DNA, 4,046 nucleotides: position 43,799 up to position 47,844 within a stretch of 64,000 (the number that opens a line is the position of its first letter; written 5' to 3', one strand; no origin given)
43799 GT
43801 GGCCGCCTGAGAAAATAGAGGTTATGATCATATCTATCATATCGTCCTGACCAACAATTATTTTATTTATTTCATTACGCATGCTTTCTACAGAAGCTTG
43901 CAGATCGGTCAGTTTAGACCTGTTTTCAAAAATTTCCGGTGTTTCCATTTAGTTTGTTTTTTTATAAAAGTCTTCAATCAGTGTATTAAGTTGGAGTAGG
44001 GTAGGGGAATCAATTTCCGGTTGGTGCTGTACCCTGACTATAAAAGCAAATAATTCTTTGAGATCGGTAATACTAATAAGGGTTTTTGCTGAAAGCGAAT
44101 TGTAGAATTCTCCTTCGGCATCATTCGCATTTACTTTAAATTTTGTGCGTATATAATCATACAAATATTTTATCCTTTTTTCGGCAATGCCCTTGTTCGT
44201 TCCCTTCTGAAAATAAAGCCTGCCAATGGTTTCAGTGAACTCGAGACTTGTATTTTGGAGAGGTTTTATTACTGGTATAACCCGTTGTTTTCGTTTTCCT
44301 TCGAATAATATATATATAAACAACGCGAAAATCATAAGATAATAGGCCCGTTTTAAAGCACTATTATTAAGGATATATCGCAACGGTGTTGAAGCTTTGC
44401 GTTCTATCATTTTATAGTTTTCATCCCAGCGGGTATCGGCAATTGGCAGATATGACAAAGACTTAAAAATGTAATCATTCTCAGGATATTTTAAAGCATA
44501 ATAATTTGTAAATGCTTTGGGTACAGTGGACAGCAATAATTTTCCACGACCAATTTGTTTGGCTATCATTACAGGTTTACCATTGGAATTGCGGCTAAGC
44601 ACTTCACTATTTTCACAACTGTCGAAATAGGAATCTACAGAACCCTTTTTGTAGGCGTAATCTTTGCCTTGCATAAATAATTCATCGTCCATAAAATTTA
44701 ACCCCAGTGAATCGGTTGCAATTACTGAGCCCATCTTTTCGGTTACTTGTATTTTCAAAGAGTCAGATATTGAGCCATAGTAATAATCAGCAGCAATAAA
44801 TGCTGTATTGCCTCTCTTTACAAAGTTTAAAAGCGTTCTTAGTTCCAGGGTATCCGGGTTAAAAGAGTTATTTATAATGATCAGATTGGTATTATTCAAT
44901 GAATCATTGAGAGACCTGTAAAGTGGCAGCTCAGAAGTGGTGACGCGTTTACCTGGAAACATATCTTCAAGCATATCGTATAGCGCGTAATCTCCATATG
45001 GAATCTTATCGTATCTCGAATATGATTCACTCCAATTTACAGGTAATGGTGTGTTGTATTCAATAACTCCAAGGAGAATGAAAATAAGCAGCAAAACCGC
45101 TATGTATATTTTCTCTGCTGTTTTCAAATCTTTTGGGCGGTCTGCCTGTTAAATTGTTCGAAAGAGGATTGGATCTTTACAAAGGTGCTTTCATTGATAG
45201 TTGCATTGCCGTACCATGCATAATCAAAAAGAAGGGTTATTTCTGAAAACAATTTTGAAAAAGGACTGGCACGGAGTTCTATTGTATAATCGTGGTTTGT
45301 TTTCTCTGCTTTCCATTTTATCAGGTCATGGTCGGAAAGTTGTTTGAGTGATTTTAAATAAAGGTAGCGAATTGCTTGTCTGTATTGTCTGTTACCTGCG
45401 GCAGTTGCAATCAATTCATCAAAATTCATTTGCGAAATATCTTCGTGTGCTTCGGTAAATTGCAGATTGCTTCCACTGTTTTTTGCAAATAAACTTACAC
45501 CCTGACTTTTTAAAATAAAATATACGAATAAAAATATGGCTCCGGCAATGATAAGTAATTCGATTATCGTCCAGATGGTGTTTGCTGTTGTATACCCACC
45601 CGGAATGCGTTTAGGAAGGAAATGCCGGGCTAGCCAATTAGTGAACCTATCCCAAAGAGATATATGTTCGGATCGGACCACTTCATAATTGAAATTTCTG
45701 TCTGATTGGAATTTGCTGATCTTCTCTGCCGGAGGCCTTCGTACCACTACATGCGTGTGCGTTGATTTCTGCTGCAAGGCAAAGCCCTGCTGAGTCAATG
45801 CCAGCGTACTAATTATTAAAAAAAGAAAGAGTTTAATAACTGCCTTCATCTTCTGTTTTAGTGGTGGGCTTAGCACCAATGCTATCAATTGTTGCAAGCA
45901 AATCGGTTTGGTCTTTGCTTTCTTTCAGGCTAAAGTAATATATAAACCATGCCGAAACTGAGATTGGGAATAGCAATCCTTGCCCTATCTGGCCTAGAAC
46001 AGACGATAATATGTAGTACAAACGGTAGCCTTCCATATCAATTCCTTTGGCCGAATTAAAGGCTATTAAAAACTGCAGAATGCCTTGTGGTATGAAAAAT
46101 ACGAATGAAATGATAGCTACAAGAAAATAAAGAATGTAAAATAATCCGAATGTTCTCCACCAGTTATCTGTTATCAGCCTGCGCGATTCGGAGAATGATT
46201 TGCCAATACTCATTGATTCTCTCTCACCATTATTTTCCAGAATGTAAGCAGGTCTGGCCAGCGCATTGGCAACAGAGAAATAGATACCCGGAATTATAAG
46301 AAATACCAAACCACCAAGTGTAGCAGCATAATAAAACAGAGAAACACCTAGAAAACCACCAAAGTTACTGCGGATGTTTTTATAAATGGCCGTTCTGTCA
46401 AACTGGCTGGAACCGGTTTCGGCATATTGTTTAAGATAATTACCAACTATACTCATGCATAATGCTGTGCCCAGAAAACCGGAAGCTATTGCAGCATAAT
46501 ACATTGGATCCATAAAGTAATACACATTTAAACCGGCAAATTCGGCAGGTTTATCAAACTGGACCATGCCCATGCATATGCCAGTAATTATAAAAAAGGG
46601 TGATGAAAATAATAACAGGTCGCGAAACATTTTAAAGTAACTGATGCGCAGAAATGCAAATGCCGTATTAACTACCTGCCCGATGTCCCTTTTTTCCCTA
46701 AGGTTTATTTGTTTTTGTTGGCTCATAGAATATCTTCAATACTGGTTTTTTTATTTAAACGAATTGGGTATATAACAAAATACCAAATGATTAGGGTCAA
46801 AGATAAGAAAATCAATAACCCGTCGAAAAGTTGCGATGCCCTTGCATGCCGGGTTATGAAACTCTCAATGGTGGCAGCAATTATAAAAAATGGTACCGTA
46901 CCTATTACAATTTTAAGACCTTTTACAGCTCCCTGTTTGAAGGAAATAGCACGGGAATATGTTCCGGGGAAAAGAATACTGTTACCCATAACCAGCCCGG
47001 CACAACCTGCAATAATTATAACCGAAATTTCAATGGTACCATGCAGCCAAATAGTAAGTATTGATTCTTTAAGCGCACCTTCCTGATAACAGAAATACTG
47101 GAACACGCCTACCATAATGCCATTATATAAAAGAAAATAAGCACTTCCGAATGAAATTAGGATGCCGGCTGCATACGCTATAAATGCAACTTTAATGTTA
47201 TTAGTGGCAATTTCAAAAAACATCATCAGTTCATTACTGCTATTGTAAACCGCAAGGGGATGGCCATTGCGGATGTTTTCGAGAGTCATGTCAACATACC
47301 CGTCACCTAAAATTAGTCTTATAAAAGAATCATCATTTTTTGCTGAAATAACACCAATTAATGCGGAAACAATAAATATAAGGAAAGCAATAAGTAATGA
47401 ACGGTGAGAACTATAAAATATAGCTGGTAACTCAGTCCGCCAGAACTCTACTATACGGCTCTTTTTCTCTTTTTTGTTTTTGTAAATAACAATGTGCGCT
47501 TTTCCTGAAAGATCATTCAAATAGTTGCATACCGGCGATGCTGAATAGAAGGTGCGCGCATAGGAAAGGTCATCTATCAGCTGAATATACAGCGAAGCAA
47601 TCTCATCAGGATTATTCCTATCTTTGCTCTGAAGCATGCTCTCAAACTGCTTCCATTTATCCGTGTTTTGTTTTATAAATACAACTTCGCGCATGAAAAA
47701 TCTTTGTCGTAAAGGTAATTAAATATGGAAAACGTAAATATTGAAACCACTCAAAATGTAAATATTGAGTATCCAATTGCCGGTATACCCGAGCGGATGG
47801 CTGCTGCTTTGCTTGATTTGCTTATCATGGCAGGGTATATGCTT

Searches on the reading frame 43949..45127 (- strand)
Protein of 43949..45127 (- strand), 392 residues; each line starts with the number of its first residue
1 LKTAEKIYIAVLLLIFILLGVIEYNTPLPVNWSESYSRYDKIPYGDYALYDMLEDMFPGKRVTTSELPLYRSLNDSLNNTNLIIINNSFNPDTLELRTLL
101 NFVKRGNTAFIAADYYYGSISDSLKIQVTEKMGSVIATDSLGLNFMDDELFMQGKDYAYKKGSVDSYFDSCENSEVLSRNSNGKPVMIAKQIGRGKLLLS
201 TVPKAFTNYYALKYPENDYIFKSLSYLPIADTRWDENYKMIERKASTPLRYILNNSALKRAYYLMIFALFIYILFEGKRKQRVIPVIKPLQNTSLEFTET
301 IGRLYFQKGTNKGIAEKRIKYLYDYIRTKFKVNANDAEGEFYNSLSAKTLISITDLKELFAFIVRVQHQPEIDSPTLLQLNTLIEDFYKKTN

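Call 46: search_protein_families(library=pfam, proteins=[window:43949-45127:-], max_evalue=0.001)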
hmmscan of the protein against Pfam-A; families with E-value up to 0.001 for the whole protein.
window:43949-45127:- (392 aa): 1 family
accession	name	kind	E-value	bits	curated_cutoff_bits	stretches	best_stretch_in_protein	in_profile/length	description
PF14258.12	DUF4350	-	5.1e-16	59.9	30.4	1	39-217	2-173/181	Domain of unknown function (DUF4350)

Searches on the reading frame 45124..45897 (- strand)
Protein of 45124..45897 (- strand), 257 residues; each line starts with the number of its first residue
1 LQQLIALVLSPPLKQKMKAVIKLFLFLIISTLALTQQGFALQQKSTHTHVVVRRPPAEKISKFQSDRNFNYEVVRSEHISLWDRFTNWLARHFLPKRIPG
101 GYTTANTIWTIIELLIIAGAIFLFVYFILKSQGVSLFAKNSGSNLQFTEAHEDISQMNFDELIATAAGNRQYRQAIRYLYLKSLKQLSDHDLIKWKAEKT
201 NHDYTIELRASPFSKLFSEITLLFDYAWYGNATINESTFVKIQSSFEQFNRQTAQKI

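Call 46: search_protein_families(library=pfam, proteins=[window:45124-45897:-], max_evalue=0.001)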
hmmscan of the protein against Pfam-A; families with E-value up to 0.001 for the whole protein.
window:45124-45897:- (257 aa): 1 family
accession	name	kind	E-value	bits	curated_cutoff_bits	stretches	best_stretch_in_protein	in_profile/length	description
PF13559.11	DUF4129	-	4.3e-07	30.3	24.8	1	179-239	1-61/69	Domain of unknown function (DUF4129)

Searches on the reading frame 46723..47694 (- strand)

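Call 46: search_protein_families(library=pfam, proteins=[window:46723-47694:-], max_evalue=0.001)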
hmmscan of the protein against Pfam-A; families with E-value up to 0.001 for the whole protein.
window:46723-47694:- (323 aa): 1 family
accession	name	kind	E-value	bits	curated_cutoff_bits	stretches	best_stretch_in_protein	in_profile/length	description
PF01944.22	SpoIIM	-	1.4e-38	132.8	26.9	1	103-282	1-163/163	Stage II sporulation protein M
